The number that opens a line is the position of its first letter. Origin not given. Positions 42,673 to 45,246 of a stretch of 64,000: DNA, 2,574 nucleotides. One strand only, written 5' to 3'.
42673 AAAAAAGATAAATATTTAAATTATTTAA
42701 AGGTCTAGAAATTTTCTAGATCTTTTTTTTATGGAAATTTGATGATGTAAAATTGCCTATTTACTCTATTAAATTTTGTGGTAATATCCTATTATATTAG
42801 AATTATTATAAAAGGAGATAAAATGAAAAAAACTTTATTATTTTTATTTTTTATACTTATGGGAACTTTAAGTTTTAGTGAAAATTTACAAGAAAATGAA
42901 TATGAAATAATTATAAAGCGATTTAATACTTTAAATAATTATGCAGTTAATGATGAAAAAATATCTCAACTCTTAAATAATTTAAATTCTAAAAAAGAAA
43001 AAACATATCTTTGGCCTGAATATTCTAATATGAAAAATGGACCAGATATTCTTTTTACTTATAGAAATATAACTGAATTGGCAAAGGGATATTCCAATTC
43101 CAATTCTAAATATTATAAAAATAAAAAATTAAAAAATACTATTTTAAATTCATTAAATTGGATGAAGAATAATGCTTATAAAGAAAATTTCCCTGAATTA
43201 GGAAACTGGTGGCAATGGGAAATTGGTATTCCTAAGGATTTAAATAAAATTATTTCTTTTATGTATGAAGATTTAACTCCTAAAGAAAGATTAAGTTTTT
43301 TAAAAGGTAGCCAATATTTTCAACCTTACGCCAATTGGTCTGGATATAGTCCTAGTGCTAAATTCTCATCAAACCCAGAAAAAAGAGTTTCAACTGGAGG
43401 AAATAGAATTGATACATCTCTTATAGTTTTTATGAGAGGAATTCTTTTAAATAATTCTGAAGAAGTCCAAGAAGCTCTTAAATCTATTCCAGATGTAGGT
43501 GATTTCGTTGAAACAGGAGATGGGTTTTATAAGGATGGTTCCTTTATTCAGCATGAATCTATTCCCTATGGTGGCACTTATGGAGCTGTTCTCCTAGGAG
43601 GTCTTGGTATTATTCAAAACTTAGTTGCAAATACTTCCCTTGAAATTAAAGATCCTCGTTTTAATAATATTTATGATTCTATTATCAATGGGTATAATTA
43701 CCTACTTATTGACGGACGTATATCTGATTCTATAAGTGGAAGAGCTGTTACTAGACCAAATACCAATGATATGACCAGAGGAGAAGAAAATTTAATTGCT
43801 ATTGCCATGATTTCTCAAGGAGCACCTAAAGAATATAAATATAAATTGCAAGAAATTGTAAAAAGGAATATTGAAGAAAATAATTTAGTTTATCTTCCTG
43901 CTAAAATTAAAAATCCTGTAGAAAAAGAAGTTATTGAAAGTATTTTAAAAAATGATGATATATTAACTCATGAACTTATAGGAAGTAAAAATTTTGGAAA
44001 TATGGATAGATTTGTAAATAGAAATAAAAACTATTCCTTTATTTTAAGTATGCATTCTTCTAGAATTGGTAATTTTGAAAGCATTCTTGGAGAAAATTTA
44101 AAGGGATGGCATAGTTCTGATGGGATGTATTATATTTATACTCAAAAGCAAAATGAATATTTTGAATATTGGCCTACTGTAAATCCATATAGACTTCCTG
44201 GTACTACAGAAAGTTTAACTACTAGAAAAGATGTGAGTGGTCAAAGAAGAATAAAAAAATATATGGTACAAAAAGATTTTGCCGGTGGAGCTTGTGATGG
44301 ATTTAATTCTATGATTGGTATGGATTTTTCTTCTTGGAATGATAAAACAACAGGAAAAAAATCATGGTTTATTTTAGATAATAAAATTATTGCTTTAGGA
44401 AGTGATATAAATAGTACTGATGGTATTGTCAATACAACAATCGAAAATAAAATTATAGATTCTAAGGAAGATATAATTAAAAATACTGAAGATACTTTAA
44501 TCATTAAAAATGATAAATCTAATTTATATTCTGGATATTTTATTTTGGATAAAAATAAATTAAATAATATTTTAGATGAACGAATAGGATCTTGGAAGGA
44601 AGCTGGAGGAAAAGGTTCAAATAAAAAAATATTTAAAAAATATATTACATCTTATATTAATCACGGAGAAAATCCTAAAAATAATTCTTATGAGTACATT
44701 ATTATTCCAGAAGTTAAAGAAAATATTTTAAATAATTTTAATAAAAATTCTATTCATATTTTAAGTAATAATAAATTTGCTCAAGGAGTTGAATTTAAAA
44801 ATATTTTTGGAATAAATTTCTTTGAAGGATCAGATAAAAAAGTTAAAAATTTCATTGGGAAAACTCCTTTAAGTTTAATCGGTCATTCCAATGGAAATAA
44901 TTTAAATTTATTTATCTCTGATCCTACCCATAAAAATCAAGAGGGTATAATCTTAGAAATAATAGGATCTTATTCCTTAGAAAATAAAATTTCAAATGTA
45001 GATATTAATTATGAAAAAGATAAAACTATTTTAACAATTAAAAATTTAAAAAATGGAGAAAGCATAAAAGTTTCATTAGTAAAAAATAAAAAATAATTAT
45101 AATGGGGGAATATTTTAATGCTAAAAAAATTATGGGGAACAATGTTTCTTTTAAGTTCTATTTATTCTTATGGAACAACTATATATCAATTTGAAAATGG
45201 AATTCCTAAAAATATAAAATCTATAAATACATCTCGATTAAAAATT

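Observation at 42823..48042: Tandem secreted PL8-family glycosaminoglycan lyases (hyaluronidase/chondroitinase-like)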

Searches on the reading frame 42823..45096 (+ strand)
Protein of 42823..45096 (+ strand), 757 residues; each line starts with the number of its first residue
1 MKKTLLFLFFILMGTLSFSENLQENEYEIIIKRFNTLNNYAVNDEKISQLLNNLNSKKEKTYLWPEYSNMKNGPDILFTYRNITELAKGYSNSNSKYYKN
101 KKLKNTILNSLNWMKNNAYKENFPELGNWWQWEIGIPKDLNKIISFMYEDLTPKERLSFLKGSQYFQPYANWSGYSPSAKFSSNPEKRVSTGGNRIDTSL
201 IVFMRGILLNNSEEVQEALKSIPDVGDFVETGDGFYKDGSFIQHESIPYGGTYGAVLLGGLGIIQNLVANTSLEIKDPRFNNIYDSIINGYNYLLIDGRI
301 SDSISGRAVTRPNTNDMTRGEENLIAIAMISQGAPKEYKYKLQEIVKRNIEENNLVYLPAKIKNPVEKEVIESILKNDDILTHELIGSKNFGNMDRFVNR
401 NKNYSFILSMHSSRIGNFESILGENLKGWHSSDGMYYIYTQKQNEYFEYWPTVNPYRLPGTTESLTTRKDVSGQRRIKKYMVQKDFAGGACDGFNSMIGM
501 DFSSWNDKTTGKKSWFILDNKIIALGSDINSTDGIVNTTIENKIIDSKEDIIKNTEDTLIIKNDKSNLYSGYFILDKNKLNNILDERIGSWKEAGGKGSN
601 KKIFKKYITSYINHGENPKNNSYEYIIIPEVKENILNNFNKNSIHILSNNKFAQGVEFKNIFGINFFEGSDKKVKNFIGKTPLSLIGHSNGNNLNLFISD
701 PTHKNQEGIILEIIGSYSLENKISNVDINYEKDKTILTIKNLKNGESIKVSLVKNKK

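Call 5: search_protein_families(library=pfam, proteins=[window:42823-45096:+], max_evalue=0.01)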
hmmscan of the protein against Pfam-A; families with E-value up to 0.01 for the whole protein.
window:42823-45096:+ (757 aa): 3 families
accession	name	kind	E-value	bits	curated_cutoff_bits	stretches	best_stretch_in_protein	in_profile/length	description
PF08124.17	Lyase_8_N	-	1.7e-81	274.3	24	1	44-347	26-322/323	Polysaccharide lyase family 8, N terminal alpha-helical domain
PF02278.25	Lyase_8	-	6.8e-66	222.8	27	1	389-631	2-253/254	Polysaccharide lyase family 8, super-sandwich domain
PF02884.22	Lyase_8_C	-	3.8e-05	24.5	22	1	645-706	1-66/69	Polysaccharide lyase family 8, C-terminal beta-sandwich domain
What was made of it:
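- On CAZy PL8, hyaluronate/chondroitin-AC/xanthan-lyase type (gene A): Pfam 1.7e-81, 6.8e-66 and 3.8e-05, all above the gathering scores (call 5).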

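Call 6: search_protein_families(library=ncbifam, proteins=[window:42823-45096:+], max_evalue=0.01)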
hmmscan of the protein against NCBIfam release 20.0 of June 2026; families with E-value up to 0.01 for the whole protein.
window:42823-45096:+ (757 aa): 2 families
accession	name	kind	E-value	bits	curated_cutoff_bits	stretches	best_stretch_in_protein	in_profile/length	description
NF053732.1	HyalteLyHylBENTFA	equivalog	2.3e-118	396.2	1350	1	44-746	261-992/1000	hyaluronate lyase HylB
NF043001.1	chondaseAC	equivalog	3.2e-42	144.7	1000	2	389-714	341-675/701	chondroitinase-AC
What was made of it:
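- On CAZy PL8, hyaluronate/chondroitin-AC/xanthan-lyase type (gene A): NCBIfam HylB 396 bits against a cutoff of 1350; chondroitinase AC 145 bits against 1000 (call 6).
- Closest known: Streptococcus pneumoniae hyaluronate lyase. Different: It scores far below the NCBIfam HylB equivalog cutoff (call 6).
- A scores far below the NCBIfam equivalog cutoffs: HylB 396 against 1350, chondroitinase AC 145 against 1000 (call 6). It is below all NCBIfam equivalog cutoffs (call 6).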

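Call 7: search_solved_structures(query=window:42823-45096:+, max_evalue=0.001)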
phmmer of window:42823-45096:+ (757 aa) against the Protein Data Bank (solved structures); distinct sequences matched with E-value up to 0.001: 27.
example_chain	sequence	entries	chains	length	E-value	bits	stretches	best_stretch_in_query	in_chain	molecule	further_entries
1n7o_A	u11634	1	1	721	7.7e-88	298.7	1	45-675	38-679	hyaluronidase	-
1ojm_A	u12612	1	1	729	1.1e-87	298.2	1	45-675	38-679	HYALURONATE LYASE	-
1c82_A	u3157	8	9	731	1.1e-87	298.2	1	45-675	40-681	HYALURONATE LYASE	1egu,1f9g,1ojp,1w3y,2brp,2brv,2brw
1ojo_A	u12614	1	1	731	2.8e-87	296.9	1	44-675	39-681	HYALURONATE LYASE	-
1ojn_A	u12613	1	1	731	3.2e-87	296.7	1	45-675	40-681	HYALURONATE LYASE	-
1loh_A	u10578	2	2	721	3.2e-87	296.6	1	45-675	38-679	Hyaluronate Lyase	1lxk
1n7p_A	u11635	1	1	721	4.7e-86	292.8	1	45-675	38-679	HYALURONIDASE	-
1n7n_A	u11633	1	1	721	6.6e-86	292.3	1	45-675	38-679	HYALURONIDASE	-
1n7r_A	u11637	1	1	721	2.8e-84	286.9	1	44-675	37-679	HYALURONIDASE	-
1n7q_A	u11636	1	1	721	4.1e-84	286.4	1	44-675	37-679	HYALURONIDASE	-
6f2p_A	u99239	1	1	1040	1.2e-81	278.2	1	60-750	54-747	Paenibacillus xanthan lyase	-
1rw9_A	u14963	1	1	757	3.9e-74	253.4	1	45-711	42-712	chondroitin AC lyase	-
2e22_A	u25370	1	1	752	1.3e-73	251.7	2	53-547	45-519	Xanthan lyase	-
2e24_A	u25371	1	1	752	2.5e-73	250.8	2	53-547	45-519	Xanthan lyase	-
1rwa_A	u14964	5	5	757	6.1e-73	249.4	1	46-711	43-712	chondroitin AC lyase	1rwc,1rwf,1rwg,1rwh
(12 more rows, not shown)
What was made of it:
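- It matches xanthan lyases almost as well as hyaluronate lyases (1.2e-81 against 7.7e-88, call 7). Its PDB matches to Paenibacillus and Bacillus xanthan lyases (1.2e-81, 1.3e-73) are nearly as strong as those to hyaluronate lyases (call 7).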

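Call 15: find_homologous_proteins(query=window:42823-45096:+)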
Query window:42823-45096:+ (757 aa): 607 proteins with E <= 0.001 among 8000 candidates; the best 120 are listed.
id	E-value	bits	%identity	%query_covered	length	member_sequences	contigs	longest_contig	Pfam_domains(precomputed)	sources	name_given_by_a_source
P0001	0.0e+0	1661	98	100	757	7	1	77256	PF02278.27,PF08124.18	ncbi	ncbi:polysaccharide lyase 8 family protein [Cetobacterium ceti]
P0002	0.0e+0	1056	63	98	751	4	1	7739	PF02884.23,PF02278.27,PF08124.18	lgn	-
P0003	2.1e-294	997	61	100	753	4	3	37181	PF02884.23,PF02278.27,PF08124.18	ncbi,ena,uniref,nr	ncbi:polysaccharide lyase 8 family protein [uncultured Cetobacterium sp.]|uniref:polysaccharide lyas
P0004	2.1e-290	983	58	100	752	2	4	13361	PF02884.23,PF02278.27,PF08124.18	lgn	-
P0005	8.2e-284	962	59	99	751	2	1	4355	PF02884.23,PF02278.27,PF08124.18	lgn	-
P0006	1.8e-282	957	58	99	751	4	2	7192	PF02884.23,PF02278.27,PF08124.18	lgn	-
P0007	2.0e-280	950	57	99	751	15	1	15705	PF02884.23,PF02278.27,PF08124.18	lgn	-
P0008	2.4e-275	934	58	97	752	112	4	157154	PF02884.23,PF02278.27,PF08124.18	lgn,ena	-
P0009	2.9e-275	933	57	99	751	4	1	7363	PF02884.23,PF02278.27,PF08124.18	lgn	-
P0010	2.7e-229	781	52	96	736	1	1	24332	PF02884.23,PF02278.27,PF08124.18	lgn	-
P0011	1.2e-195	670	45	93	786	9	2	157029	PF02884.23,PF02278.27,PF08124.18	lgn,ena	-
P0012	2.4e-194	666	46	93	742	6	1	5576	PF02278.27,PF08124.18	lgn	-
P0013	2.7e-193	662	45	97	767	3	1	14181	PF02884.23,PF02278.27,PF08124.18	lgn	-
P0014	1.1e-191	657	45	98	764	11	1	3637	PF02884.23,PF02278.27,PF08124.18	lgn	-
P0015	2.8e-191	656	46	92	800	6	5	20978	PF02278.27,PF08124.18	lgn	-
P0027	2.3e-185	636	45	95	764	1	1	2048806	PF02884.23,PF02278.27,PF08124.18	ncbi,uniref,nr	ncbi:polysaccharide lyase 8 family protein [Cetobacterium somerae]|uniref:polysaccharide lyase 8 fam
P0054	4.0e-177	609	39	100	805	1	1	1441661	PF02884.23,PF09093.18,PF02278.27,PF08124.18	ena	-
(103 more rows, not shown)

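Call 18: search_solved_structures(query=window:42823-45096:+, max_evalue=1e-80, show_alignments=3)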
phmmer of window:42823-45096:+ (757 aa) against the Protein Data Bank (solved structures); distinct sequences matched with E-value up to 1e-80: 11.
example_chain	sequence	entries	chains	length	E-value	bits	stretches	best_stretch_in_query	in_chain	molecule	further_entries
1n7o_A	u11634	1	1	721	7.7e-88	298.7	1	45-675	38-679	hyaluronidase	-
1ojm_A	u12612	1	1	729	1.1e-87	298.2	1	45-675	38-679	HYALURONATE LYASE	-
1c82_A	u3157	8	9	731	1.1e-87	298.2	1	45-675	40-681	HYALURONATE LYASE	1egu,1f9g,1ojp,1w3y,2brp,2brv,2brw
1ojo_A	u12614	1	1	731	2.8e-87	296.9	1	44-675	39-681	HYALURONATE LYASE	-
1ojn_A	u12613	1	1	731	3.2e-87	296.7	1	45-675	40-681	HYALURONATE LYASE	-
1loh_A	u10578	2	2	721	3.2e-87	296.6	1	45-675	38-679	Hyaluronate Lyase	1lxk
1n7p_A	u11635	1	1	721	4.7e-86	292.8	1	45-675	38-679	HYALURONIDASE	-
1n7n_A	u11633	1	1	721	6.6e-86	292.3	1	45-675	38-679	HYALURONIDASE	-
1n7r_A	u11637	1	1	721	2.8e-84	286.9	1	44-675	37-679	HYALURONIDASE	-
1n7q_A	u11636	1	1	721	4.1e-84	286.4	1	44-675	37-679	HYALURONIDASE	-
6f2p_A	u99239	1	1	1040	1.2e-81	278.2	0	60-750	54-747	Paenibacillus xanthan lyase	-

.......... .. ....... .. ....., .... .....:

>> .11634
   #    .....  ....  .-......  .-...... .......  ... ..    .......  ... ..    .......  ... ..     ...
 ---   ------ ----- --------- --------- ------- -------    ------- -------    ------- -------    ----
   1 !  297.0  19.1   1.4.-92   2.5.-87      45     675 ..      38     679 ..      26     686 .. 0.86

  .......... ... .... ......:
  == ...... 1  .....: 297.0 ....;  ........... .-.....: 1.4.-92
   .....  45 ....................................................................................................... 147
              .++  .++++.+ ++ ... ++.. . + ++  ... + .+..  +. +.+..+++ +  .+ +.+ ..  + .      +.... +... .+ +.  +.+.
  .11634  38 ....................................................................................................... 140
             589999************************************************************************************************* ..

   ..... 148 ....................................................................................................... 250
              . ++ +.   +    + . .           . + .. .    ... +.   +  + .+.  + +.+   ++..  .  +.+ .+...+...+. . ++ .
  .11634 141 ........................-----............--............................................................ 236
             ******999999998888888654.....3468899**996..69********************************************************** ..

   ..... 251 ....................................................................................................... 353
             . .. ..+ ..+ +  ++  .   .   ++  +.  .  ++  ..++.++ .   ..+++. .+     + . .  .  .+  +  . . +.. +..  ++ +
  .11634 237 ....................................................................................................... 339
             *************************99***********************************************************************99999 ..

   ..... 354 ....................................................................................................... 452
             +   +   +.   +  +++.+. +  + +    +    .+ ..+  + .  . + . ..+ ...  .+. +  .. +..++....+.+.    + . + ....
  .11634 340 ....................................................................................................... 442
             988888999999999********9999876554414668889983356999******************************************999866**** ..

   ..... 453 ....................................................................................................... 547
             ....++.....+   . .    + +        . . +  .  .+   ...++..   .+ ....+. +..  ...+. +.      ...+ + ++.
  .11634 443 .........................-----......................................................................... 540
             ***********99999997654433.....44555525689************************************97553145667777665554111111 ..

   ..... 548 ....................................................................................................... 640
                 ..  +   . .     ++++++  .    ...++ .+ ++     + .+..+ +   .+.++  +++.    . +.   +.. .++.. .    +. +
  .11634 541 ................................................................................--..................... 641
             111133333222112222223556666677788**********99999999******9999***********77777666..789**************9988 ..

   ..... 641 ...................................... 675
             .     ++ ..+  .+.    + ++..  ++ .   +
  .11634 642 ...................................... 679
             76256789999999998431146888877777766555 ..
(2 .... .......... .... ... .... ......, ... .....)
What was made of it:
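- F343 and N580 of the pneumococcal enzyme are not conserved (call 18).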

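Call 20: find_encoding_contigs(protein=P0027, flank=10000, max_places=2)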
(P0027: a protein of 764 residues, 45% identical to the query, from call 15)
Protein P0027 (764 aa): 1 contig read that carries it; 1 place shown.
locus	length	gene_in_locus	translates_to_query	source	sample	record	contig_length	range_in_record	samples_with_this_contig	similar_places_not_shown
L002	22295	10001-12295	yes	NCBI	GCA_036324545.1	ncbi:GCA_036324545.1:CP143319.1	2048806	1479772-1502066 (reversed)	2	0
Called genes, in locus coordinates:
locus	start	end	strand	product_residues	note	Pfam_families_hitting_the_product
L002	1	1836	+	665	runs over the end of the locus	PF12833:HTH_18, PF00165:HTH_AraC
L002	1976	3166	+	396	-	PF07470:Glyco_hydro_88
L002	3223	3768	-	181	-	PF02589:LUD_dom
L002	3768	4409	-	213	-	PF02589:LUD_dom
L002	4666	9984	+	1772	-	PF27417:BigA_3rd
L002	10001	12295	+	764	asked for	PF08124:Lyase_8_N, PF02278:Lyase_8, PF02884:Lyase_8_C (weak)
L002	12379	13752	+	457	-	PF00884:Sulfatase, PF01663:Phosphodiest (faint), PF16347:SGSH_C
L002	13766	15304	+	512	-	-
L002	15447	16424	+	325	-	PF00528:BPD_transp_1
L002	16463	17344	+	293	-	PF00528:BPD_transp_1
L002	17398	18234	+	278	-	PF04962:KduI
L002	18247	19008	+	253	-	PF00106:adh_short, PF08659:KR, PF13561:adh_short_C2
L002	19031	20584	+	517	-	PF01547:SBP_bac_1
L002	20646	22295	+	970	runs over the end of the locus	PF09092:Lyase_N, PF09093:Lyase_catalyt, PF02278:Lyase_8, PF02884:Lyase_8_C (faint)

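Call 21: find_encoding_contigs(protein=P0008, flank=10000, max_places=2)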
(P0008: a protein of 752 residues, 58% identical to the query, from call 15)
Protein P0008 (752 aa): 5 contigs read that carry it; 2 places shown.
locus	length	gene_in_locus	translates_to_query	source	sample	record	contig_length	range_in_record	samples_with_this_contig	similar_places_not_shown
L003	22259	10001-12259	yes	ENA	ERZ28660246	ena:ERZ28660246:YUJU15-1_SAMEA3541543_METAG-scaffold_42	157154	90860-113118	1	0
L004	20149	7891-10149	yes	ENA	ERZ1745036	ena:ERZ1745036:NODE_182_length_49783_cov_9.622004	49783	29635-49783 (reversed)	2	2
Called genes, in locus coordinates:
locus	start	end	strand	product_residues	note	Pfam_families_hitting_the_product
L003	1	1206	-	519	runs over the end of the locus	PF01547:SBP_bac_1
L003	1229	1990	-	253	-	PF00106:adh_short, PF08659:KR, PF13561:adh_short_C2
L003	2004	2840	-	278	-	PF04962:KduI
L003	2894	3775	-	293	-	PF00528:BPD_transp_1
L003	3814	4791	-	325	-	PF00528:BPD_transp_1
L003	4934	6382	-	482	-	-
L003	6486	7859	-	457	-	PF00884:Sulfatase, PF01663:Phosphodiest (faint), PF16347:SGSH_C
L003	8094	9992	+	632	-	PF03797:Autotransporter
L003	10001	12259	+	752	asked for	PF08124:Lyase_8_N, PF02278:Lyase_8, PF02884:Lyase_8_C (weak)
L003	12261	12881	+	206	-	PF02589:LUD_dom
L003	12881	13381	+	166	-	PF02589:LUD_dom (weak)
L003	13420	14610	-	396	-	PF07470:Glyco_hydro_88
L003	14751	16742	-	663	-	PF12833:HTH_18, PF00165:HTH_AraC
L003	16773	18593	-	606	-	PF08124:Lyase_8_N, PF02278:Lyase_8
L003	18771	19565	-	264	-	PF00165:HTH_AraC (faint), PF12833:HTH_18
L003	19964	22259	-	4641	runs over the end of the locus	-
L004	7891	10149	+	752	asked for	PF08124:Lyase_8_N, PF02278:Lyase_8, PF02884:Lyase_8_C (weak)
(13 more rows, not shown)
